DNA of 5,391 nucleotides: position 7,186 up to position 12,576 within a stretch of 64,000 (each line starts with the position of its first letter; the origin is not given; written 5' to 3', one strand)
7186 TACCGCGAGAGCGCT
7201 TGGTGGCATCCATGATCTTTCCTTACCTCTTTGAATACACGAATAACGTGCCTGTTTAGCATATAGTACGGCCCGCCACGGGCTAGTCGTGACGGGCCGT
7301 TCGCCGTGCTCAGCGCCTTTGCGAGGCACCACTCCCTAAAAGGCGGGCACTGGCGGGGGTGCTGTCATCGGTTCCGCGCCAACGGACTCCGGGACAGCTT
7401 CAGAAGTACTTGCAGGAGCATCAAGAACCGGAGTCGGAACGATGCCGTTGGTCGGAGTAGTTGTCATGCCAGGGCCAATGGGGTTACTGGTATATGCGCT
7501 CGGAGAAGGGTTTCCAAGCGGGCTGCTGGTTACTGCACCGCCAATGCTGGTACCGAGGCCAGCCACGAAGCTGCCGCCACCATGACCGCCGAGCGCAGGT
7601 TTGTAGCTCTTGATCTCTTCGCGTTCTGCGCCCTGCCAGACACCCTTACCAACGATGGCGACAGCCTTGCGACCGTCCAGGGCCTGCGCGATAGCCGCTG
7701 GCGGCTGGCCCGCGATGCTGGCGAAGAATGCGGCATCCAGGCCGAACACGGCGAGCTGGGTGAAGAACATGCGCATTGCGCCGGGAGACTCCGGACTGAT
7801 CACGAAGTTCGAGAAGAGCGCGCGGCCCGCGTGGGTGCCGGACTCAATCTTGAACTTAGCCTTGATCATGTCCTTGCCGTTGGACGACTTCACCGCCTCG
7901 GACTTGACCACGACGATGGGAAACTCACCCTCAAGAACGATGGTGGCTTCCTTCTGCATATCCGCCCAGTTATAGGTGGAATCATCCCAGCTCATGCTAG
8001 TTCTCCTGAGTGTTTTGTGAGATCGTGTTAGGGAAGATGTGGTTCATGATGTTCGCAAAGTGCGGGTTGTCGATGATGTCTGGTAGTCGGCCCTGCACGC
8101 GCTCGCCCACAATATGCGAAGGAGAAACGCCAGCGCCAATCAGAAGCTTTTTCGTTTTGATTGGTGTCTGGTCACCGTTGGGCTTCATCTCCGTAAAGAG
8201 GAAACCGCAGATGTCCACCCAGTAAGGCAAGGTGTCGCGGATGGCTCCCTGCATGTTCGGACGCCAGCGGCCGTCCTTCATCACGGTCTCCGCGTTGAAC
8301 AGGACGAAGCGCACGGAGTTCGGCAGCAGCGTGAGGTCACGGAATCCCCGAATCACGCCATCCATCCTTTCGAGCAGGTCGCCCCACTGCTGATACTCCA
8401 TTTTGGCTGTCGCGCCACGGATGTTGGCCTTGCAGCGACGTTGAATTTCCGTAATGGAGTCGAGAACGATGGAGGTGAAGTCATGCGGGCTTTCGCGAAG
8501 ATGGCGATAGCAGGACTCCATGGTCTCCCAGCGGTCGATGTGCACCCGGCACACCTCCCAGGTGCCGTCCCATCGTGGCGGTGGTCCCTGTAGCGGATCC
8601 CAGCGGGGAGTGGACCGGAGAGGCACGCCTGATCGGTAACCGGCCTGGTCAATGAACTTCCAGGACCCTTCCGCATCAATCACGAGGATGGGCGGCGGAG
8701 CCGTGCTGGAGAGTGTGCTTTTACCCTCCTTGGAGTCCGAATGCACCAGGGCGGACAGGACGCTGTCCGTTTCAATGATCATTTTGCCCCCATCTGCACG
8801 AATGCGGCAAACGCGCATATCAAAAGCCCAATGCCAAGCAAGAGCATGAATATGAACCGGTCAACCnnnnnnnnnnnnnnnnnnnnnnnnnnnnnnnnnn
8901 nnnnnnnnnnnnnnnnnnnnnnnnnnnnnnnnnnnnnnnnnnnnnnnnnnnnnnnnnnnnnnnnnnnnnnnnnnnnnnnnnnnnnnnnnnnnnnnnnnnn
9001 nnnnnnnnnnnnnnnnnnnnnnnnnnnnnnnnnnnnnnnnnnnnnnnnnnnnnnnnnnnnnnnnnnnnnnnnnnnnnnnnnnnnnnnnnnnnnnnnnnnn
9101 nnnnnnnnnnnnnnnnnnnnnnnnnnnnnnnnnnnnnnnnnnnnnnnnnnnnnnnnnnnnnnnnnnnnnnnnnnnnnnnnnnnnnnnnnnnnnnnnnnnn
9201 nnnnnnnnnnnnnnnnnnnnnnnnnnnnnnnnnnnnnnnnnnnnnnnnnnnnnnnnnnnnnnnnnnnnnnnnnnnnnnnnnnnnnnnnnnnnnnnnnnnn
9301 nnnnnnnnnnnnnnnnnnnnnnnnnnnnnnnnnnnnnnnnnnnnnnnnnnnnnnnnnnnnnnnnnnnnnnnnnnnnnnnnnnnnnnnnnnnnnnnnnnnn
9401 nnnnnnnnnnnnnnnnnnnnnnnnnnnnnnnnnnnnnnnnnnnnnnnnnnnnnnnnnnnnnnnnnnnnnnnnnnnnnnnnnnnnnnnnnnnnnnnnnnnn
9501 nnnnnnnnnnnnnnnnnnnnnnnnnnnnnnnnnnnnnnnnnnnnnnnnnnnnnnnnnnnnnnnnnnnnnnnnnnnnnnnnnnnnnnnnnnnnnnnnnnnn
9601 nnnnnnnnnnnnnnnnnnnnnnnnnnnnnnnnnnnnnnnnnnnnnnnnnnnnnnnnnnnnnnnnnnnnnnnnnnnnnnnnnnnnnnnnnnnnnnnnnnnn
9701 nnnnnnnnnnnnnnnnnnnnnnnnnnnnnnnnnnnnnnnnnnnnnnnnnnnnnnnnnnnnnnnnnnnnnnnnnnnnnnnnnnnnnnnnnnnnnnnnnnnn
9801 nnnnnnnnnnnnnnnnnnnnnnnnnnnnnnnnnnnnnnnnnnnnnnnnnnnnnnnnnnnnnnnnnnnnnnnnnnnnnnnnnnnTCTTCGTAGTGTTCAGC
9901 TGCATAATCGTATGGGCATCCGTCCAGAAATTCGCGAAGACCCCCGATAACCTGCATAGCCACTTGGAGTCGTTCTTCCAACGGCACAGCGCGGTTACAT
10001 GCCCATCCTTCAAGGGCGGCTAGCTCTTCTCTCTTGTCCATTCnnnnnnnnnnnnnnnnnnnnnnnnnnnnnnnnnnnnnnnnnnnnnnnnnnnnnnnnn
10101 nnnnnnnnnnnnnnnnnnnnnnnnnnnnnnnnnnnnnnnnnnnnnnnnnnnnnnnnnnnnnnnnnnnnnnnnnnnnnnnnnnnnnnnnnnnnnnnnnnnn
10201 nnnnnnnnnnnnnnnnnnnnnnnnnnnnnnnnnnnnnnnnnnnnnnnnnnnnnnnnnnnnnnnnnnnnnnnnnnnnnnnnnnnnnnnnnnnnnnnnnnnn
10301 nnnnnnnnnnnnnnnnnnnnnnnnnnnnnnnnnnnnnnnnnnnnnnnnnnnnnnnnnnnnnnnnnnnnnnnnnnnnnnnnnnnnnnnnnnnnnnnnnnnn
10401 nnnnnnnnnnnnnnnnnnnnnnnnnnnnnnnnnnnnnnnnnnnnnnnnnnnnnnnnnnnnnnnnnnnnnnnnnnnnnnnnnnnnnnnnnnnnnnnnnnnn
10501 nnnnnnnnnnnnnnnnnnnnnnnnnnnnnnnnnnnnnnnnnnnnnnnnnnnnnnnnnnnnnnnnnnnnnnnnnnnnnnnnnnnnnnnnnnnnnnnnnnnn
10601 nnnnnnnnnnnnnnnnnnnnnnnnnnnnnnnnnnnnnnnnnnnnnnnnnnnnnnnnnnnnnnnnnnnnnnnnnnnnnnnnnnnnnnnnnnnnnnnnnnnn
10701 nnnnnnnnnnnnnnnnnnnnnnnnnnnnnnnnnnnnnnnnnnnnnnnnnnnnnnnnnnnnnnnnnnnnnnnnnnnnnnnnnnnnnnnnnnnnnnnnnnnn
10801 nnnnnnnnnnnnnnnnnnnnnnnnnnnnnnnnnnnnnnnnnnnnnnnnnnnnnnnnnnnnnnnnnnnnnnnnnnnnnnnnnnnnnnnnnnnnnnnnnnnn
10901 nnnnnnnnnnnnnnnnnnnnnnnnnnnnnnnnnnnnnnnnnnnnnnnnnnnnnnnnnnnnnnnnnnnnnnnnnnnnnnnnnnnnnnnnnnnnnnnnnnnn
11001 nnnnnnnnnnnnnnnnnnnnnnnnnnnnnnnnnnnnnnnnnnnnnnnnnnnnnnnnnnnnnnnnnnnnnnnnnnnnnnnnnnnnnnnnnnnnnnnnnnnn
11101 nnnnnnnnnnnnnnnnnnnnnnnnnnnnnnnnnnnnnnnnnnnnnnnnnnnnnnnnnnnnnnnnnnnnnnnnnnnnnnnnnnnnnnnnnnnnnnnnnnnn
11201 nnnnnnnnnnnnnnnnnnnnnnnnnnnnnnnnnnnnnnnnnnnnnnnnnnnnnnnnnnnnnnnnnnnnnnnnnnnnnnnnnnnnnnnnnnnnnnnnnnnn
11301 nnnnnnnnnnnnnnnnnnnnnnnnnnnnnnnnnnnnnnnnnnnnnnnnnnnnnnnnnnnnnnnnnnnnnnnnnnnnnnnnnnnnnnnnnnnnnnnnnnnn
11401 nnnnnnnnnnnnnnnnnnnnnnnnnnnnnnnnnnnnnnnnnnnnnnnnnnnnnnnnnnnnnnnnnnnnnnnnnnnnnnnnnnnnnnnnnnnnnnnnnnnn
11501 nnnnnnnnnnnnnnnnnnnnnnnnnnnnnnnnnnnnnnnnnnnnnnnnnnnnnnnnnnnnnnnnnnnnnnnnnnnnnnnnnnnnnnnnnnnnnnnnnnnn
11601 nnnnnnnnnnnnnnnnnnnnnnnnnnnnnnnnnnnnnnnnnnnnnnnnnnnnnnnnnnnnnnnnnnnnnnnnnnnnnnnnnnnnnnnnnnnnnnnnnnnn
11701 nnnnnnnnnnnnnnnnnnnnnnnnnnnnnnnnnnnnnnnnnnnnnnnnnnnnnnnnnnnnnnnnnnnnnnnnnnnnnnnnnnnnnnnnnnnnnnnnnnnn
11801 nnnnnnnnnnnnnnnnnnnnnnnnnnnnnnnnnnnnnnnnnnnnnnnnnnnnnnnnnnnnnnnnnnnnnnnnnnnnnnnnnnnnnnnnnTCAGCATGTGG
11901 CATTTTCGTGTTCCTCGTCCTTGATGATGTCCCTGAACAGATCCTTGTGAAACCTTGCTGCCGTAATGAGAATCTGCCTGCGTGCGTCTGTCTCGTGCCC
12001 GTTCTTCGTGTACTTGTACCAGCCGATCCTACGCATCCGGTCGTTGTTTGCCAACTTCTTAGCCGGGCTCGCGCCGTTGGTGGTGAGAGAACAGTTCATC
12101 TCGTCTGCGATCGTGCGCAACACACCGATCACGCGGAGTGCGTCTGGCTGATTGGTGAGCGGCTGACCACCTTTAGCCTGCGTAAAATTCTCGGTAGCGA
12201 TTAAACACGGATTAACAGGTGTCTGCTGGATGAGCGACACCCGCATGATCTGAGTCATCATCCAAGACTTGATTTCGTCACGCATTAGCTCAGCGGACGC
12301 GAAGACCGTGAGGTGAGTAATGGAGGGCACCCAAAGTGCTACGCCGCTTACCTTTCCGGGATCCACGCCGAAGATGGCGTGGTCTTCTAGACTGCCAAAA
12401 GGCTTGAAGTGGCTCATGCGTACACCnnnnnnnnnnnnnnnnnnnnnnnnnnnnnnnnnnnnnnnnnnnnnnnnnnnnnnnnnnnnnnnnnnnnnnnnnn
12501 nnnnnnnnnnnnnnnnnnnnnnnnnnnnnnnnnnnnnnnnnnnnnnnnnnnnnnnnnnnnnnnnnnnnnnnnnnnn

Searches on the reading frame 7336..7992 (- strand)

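Call 53: search_protein_families(library=pfam, proteins=[window:7336-7992:-], max_evalue=0.001)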
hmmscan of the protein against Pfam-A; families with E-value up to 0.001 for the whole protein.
window:7336-7992:- (218 aa): 1 family
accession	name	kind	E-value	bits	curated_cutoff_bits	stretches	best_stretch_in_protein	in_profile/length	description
PF05037.18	DUF669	-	9.4e-05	23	21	1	10-132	6-130/138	Protein of unknown function (DUF669)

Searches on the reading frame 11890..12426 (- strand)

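Call 53: search_protein_families(library=pfam, proteins=[window:11890-12426:-], max_evalue=0.001)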
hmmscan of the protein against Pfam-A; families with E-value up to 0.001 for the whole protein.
window:11890-12426:- (178 aa): 0 families

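Call 95: search_protein_families(library=phrogs, proteins=[window:11890-12426:-], max_evalue=0.00001)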
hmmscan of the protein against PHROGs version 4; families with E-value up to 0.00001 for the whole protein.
window:11890-12426:- (178 aa): 1 family
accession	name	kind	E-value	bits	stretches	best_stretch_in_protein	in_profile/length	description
phrog_1981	-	unknown function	1.1e-07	32.7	1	17-162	28-187/217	-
